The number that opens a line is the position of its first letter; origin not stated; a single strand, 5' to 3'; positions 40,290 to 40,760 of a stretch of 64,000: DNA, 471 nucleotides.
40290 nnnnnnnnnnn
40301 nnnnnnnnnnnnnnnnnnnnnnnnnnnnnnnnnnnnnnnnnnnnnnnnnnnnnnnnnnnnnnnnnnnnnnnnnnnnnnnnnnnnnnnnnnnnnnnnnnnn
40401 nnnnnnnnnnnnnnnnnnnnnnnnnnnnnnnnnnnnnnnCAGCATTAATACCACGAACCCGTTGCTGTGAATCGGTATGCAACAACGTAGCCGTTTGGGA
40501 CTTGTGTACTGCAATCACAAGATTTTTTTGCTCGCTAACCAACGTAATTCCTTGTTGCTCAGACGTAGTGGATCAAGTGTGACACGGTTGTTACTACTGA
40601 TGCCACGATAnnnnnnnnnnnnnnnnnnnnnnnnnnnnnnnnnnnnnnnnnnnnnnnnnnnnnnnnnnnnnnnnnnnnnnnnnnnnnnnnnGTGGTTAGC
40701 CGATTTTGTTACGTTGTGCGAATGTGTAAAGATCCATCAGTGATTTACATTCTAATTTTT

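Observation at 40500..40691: evgS reading frame broken near its 5' end in a homopolymer run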

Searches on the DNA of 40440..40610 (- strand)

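Call 5: search_dna_similar(query=window:40440-40610:-, collection=ecoli_genomes, mode=near, max_rows=40)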
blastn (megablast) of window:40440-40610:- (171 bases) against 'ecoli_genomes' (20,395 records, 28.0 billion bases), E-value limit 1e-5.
Records with a match: 5418; places in all: 5437; records where one place covers at least 80% of the query: 5415.
Genomes with a match: 5398 of 5426; with a place that covers at least 80% of the query: 5396. Places per genome that has any: lowest 1, median 1, highest 3. On chromosomes: 5417 places; on plasmids: 20.
Best place of each record, by identity: >=99% 6; 95-99% 5406; 90-95% 6.
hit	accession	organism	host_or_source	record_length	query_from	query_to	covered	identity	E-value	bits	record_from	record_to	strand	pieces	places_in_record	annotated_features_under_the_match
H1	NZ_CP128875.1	Escherichia coli strain TUM14771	Homo sapiens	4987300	1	171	100%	99.4%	7e-82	311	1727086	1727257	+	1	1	evgS: acid-sensing system histidine kinase EvgS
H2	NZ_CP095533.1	Escherichia coli strain GN02461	Homo sapiens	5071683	1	171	100%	99.4%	7e-82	311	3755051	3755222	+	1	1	evgS: acid-sensing system histidine kinase EvgS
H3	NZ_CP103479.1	Escherichia coli strain 4621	Homo sapiens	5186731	1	171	100%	99.4%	7e-82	311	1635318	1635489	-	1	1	evgS: acid-sensing system histidine kinase EvgS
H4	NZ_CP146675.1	Escherichia coli strain MS 69-1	Homo sapiens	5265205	1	171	100%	99.4%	7e-82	311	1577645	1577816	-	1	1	evgS: acid-sensing system histidine kinase EvgS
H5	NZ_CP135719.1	Escherichia coli strain TUM1226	missing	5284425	1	171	100%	99.4%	7e-82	311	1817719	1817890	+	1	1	evgS: acid-sensing system histidine kinase EvgS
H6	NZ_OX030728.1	Escherichia coli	Homo sapiens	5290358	1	171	100%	99.4%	7e-82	311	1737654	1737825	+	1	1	evgS: acid-sensing system histidine kinase EvgS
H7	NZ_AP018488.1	Escherichia coli O157:H7 strain PV15-279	Homo sapiens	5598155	1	171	100%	98.8%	3e-80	305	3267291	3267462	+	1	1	evgS: acid-sensing system histidine kinase EvgS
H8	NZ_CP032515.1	Escherichia coli strain 118UI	Homo sapiens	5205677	1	171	100%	98.8%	3e-80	305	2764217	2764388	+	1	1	evgS: acid-sensing system histidine kinase EvgS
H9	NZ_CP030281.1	Escherichia coli strain E308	Broiler chicken farm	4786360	1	171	100%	98.8%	3e-80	305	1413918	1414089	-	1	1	evgS: acid-sensing system histidine kinase EvgS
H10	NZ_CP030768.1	Escherichia coli strain 2017C-4173W12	missing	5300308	1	171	100%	98.8%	3e-80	305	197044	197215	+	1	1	evgS: acid-sensing system histidine kinase EvgS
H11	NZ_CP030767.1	Escherichia coli strain 2017C-4109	missing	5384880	1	171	100%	98.8%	3e-80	305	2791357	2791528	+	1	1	evgS: acid-sensing system histidine kinase EvgS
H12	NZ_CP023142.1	Escherichia coli strain CFSAN061770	missing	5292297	1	171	100%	98.8%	3e-80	305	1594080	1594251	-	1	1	evgS: acid-sensing system histidine kinase EvgS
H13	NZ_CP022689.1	Escherichia coli strain CDC#03-98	missing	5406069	1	171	100%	98.8%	3e-80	305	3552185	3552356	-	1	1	evgS: acid-sensing system histidine kinase EvgS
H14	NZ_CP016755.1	Escherichia coli strain FORC_044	Homo sapiens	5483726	1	171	100%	98.8%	3e-80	305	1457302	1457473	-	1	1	evgS: acid-sensing system histidine kinase EvgS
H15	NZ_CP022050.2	Escherichia coli O157 strain FDAARGOS_293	Homo sapiens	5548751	1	171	100%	98.8%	3e-80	305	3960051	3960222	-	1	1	evgS: acid-sensing system histidine kinase EvgS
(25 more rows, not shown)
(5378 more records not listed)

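Call 33: search_dna_similar(query=window:40493-40559:-, collection=ecoli_genomes, mode=near, max_rows=30)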
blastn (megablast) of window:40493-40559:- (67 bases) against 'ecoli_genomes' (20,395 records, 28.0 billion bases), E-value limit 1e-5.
Records with a match: 5399; places in all: 5416; records where one place covers at least 80% of the query: 5399.
Genomes with a match: 5379 of 5426; with a place that covers at least 80% of the query: 5379. Places per genome that has any: lowest 1, median 1, highest 2. On chromosomes: 5396 places; on plasmids: 20.
Best place of each record, by identity: >=99% 8; 95-99% 5379; 90-95% 12.
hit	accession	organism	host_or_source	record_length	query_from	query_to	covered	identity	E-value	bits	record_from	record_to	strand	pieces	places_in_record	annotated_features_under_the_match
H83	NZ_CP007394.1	Escherichia coli strain ST2747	-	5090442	1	67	100%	100.0%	3e-26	124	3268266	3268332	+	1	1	evgS: acid-sensing system histidine kinase EvgS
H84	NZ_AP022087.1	Escherichia coli strain WP4-S18-ESBL-07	-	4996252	1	67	100%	100.0%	3e-26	124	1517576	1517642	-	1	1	evgS: acid-sensing system histidine kinase EvgS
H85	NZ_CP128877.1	Escherichia coli strain TUM14759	Homo sapiens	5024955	1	67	100%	100.0%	3e-26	124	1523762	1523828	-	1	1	evgS: acid-sensing system histidine kinase EvgS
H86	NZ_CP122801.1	Escherichia coli strain ETEC1734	Sus scrofa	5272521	1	67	100%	100.0%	3e-26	124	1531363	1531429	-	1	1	evgS: acid-sensing system histidine kinase EvgS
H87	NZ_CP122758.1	Escherichia coli strain ETEC1739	Sus scrofa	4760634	1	67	100%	100.0%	3e-26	124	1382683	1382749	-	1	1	evgS: acid-sensing system histidine kinase EvgS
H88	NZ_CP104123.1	Escherichia coli strain USDA-ARS-USMARC-49610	Bos taurus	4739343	1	67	100%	100.0%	3e-26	124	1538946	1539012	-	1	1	evgS: acid-sensing system histidine kinase EvgS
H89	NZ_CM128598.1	Escherichia coli strain E600003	Homo sapiens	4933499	1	67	100%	100.0%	3e-26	124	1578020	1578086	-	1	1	evgS: acid-sensing system histidine kinase EvgS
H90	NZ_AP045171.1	Escherichia coli strain JNEC-KY175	Homo sapiens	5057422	1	67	100%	100.0%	3e-26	124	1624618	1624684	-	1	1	evgS: acid-sensing system histidine kinase EvgS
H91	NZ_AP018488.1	Escherichia coli O157:H7 strain PV15-279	Homo sapiens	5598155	1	67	100%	98.5%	1e-24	119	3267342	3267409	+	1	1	evgS: acid-sensing system histidine kinase EvgS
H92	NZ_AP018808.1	Escherichia coli strain E2865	Bos taurus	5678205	1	67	100%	98.5%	1e-24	119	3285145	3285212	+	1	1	evgS: acid-sensing system histidine kinase EvgS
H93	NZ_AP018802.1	Escherichia coli strain E2863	Bos taurus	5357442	1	67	100%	98.5%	1e-24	119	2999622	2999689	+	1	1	evgS: acid-sensing system histidine kinase EvgS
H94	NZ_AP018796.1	Escherichia coli strain E2855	Bos taurus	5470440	1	67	100%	98.5%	1e-24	119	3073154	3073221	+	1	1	evgS: acid-sensing system histidine kinase EvgS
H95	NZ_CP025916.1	Escherichia coli strain 120899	Homo sapiens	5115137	1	67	100%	98.5%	1e-24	119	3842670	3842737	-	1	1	evgS: acid-sensing system histidine kinase EvgS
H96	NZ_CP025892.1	Escherichia coli strain 503025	Homo sapiens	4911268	1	67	100%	98.5%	1e-24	119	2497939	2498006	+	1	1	evgS: acid-sensing system histidine kinase EvgS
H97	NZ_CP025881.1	Escherichia coli strain 503440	Homo sapiens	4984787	1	67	100%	98.5%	1e-24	119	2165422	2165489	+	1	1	evgS: acid-sensing system histidine kinase EvgS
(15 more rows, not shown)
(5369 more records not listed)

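Call 35: get_annotated_region(hit=H83, flank=4500)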
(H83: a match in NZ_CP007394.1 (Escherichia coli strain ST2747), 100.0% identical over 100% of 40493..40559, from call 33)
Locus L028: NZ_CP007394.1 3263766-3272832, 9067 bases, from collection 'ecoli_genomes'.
description: Escherichia coli strain ST2747 chromosome, complete genome
organism: Escherichia coli strain ST2747 (NCBI taxid 562)
replicon: chromosome; assembly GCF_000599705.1
host: -; source: -; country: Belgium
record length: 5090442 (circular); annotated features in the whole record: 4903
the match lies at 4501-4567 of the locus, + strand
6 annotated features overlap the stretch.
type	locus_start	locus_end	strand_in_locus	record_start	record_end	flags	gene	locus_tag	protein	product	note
CDS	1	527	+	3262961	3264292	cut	dsdA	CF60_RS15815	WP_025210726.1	D-serine ammonia-lyase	-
CDS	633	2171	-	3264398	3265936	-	emrY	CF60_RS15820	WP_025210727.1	multidrug efflux MFS transporter permease subunit EmrY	-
CDS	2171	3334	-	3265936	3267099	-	emrK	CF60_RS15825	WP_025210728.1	multidrug efflux MFS transporter periplasmic adaptor subunit EmrK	-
CDS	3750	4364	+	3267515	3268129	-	evgA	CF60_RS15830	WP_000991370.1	acid-sensing system DNA-binding response regulator EvgA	-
CDS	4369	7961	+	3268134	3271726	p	evgS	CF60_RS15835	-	acid-sensing system histidine kinase EvgS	frameshifted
CDS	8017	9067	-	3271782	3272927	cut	yfdE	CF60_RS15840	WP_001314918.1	CoA:oxalate CoA-transferase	-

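Call 36: get_annotated_region(hit=H85, flank=4500)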
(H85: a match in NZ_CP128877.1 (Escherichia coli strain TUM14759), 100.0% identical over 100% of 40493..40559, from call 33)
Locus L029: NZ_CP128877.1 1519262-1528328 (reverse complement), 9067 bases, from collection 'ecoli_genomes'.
description: Escherichia coli strain TUM14759 chromosome, complete genome
organism: Escherichia coli strain TUM14759 (NCBI taxid 562)
replicon: chromosome; assembly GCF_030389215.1
host: Homo sapiens; source: feces; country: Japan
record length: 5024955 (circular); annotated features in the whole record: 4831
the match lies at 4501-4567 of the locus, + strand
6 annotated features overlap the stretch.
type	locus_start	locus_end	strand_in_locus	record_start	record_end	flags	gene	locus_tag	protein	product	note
CDS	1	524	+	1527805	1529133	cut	dsdA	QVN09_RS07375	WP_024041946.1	D-serine ammonia-lyase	-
CDS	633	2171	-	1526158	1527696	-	emrY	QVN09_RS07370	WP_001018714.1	multidrug efflux MFS transporter permease subunit EmrY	-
CDS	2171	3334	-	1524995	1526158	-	emrK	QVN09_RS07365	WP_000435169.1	multidrug efflux MFS transporter periplasmic adaptor subunit EmrK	-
CDS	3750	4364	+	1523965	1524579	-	evgA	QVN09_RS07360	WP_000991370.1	acid-sensing system DNA-binding response regulator EvgA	-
CDS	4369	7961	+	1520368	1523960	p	evgS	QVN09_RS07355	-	acid-sensing system histidine kinase EvgS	frameshifted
CDS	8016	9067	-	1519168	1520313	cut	yfdE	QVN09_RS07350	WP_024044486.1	CoA:oxalate CoA-transferase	-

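Call 37: get_annotated_region(hit=H88, flank=4500)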
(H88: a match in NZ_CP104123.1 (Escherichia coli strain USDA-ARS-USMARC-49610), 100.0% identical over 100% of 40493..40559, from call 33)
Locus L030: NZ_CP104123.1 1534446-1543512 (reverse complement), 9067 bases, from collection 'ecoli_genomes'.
description: Escherichia coli strain USDA-ARS-USMARC-49610 chromosome, complete genome
organism: Escherichia coli strain USDA-ARS-USMARC-49610 (NCBI taxid 562)
replicon: chromosome; assembly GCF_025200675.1
host: Bos taurus; source: feedlot; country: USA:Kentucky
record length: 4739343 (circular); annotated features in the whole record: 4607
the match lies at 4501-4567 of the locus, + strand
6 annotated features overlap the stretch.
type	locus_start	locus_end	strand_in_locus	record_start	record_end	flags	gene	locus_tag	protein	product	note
CDS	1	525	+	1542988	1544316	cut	dsdA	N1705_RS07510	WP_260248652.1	D-serine ammonia-lyase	-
CDS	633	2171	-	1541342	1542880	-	emrY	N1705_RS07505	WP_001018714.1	multidrug efflux MFS transporter permease subunit EmrY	-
CDS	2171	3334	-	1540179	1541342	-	emrK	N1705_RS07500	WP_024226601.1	multidrug efflux MFS transporter periplasmic adaptor subunit EmrK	-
CDS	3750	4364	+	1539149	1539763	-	evgA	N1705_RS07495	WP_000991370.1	acid-sensing system DNA-binding response regulator EvgA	-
CDS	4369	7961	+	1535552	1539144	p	evgS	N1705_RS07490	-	acid-sensing system histidine kinase EvgS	frameshifted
CDS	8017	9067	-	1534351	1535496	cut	yfdE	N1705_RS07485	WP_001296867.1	CoA:oxalate CoA-transferase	-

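Call 38: get_annotated_region(hit=H84, flank=4500)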
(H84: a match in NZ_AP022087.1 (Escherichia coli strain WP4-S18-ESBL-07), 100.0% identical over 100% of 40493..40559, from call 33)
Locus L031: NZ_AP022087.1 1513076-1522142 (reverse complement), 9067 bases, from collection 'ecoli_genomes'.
description: Escherichia coli strain WP4-S18-ESBL-07 chromosome, complete genome
organism: Escherichia coli strain WP4-S18-ESBL-07 (NCBI taxid 562)
replicon: chromosome; assembly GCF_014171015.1
host: -; source: -; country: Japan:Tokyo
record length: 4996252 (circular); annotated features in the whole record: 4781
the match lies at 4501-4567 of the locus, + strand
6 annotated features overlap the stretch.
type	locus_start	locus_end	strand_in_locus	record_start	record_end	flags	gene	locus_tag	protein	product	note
CDS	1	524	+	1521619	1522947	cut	dsdA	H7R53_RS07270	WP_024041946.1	D-serine ammonia-lyase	-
CDS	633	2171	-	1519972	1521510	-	emrY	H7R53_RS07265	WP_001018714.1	multidrug efflux MFS transporter permease subunit EmrY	-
CDS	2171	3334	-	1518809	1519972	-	emrK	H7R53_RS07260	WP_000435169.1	multidrug efflux MFS transporter periplasmic adaptor subunit EmrK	-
CDS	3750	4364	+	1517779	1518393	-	evgA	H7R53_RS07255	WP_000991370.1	acid-sensing system DNA-binding response regulator EvgA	-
CDS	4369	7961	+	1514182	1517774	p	evgS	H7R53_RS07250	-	acid-sensing system histidine kinase EvgS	frameshifted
CDS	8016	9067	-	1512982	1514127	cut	yfdE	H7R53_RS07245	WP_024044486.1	CoA:oxalate CoA-transferase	-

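Call 39: get_annotated_region(hit=H86, flank=4500)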
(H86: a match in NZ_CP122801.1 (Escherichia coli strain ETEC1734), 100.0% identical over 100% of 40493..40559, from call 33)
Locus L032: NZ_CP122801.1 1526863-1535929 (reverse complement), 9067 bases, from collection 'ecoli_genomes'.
description: Escherichia coli strain ETEC1734 chromosome, complete genome
organism: Escherichia coli strain ETEC1734 (NCBI taxid 562)
replicon: chromosome; assembly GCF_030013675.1
host: Sus scrofa; source: feces; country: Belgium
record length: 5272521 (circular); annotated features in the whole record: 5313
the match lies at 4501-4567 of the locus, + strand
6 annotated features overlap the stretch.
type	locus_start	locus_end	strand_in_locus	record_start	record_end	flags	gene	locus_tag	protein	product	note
CDS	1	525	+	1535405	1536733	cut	dsdA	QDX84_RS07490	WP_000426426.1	D-serine ammonia-lyase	-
CDS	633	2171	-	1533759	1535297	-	emrY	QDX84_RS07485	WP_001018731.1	multidrug efflux MFS transporter permease subunit EmrY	-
CDS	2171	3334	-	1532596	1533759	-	emrK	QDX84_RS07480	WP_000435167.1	multidrug efflux MFS transporter periplasmic adaptor subunit EmrK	-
CDS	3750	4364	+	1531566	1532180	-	evgA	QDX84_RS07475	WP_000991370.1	acid-sensing system DNA-binding response regulator EvgA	-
CDS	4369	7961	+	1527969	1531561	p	evgS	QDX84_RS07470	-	acid-sensing system histidine kinase EvgS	frameshifted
CDS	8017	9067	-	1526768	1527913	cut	yfdE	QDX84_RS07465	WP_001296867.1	CoA:oxalate CoA-transferase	-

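Call 40: get_annotated_region(hit=H87, flank=4500)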
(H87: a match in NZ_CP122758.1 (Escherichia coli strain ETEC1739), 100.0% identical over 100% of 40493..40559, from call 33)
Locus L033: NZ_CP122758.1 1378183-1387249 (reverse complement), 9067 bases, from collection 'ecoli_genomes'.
description: Escherichia coli strain ETEC1739 chromosome, complete genome
organism: Escherichia coli strain ETEC1739 (NCBI taxid 562)
replicon: chromosome; assembly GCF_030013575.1
host: Sus scrofa; source: feces; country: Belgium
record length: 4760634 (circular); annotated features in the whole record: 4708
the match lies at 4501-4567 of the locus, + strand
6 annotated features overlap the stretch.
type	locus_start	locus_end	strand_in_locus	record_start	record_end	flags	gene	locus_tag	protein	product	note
CDS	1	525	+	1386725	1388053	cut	dsdA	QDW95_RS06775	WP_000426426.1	D-serine ammonia-lyase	-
CDS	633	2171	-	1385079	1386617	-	emrY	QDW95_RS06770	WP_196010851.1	multidrug efflux MFS transporter permease subunit EmrY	-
CDS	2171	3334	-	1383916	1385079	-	emrK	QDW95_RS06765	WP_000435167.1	multidrug efflux MFS transporter periplasmic adaptor subunit EmrK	-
CDS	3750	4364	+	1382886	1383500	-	evgA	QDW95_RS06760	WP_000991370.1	acid-sensing system DNA-binding response regulator EvgA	-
CDS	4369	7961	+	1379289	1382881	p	evgS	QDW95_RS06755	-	acid-sensing system histidine kinase EvgS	frameshifted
CDS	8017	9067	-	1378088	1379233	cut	yfdE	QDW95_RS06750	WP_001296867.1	CoA:oxalate CoA-transferase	-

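Call 41: get_annotated_region(hit=H89, flank=4500)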
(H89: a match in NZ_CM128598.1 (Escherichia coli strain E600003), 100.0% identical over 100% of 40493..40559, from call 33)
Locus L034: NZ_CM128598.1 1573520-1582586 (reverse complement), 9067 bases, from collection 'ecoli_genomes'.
description: Escherichia coli strain E600003 chromosome, whole genome shotgun sequence
organism: Escherichia coli strain E600003 (NCBI taxid 562)
replicon: chromosome; assembly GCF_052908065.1
host: Homo sapiens; source: stool; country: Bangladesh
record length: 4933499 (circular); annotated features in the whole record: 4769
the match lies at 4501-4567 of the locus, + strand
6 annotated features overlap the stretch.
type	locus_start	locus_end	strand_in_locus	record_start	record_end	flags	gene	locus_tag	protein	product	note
CDS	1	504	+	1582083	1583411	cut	dsdA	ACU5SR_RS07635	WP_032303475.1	D-serine ammonia-lyase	-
CDS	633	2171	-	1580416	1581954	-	emrY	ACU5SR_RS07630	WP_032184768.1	multidrug efflux MFS transporter permease subunit EmrY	-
CDS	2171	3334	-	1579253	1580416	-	emrK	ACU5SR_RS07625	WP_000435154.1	multidrug efflux MFS transporter periplasmic adaptor subunit EmrK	-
CDS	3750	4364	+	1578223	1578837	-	evgA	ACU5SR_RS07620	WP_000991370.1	acid-sensing system DNA-binding response regulator EvgA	-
CDS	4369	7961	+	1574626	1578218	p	evgS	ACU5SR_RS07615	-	acid-sensing system histidine kinase EvgS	frameshifted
CDS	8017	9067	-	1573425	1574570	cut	yfdE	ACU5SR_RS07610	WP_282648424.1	CoA:oxalate CoA-transferase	-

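Call 42: get_annotated_region(hit=H90, flank=4500)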
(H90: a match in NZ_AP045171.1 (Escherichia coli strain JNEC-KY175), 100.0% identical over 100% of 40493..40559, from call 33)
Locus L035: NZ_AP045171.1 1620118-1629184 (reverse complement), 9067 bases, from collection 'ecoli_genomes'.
description: Escherichia coli strain JNEC-KY175 chromosome, complete genome
organism: Escherichia coli strain JNEC-KY175 (NCBI taxid 562)
replicon: chromosome; assembly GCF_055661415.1
host: Homo sapiens; source: clinical; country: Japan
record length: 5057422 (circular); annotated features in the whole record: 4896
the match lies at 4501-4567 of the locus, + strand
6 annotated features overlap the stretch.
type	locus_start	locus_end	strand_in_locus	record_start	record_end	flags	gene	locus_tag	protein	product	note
CDS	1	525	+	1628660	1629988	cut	dsdA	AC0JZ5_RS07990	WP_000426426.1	D-serine ammonia-lyase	-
CDS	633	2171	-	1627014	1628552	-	emrY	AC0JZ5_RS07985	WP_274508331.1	multidrug efflux MFS transporter permease subunit EmrY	-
CDS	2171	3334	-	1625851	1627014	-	emrK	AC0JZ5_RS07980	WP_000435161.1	multidrug efflux MFS transporter periplasmic adaptor subunit EmrK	-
CDS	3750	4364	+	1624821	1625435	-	evgA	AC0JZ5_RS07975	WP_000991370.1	acid-sensing system DNA-binding response regulator EvgA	-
CDS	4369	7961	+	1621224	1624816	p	evgS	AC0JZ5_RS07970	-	acid-sensing system histidine kinase EvgS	frameshifted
CDS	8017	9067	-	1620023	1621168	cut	yfdE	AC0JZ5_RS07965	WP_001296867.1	CoA:oxalate CoA-transferase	-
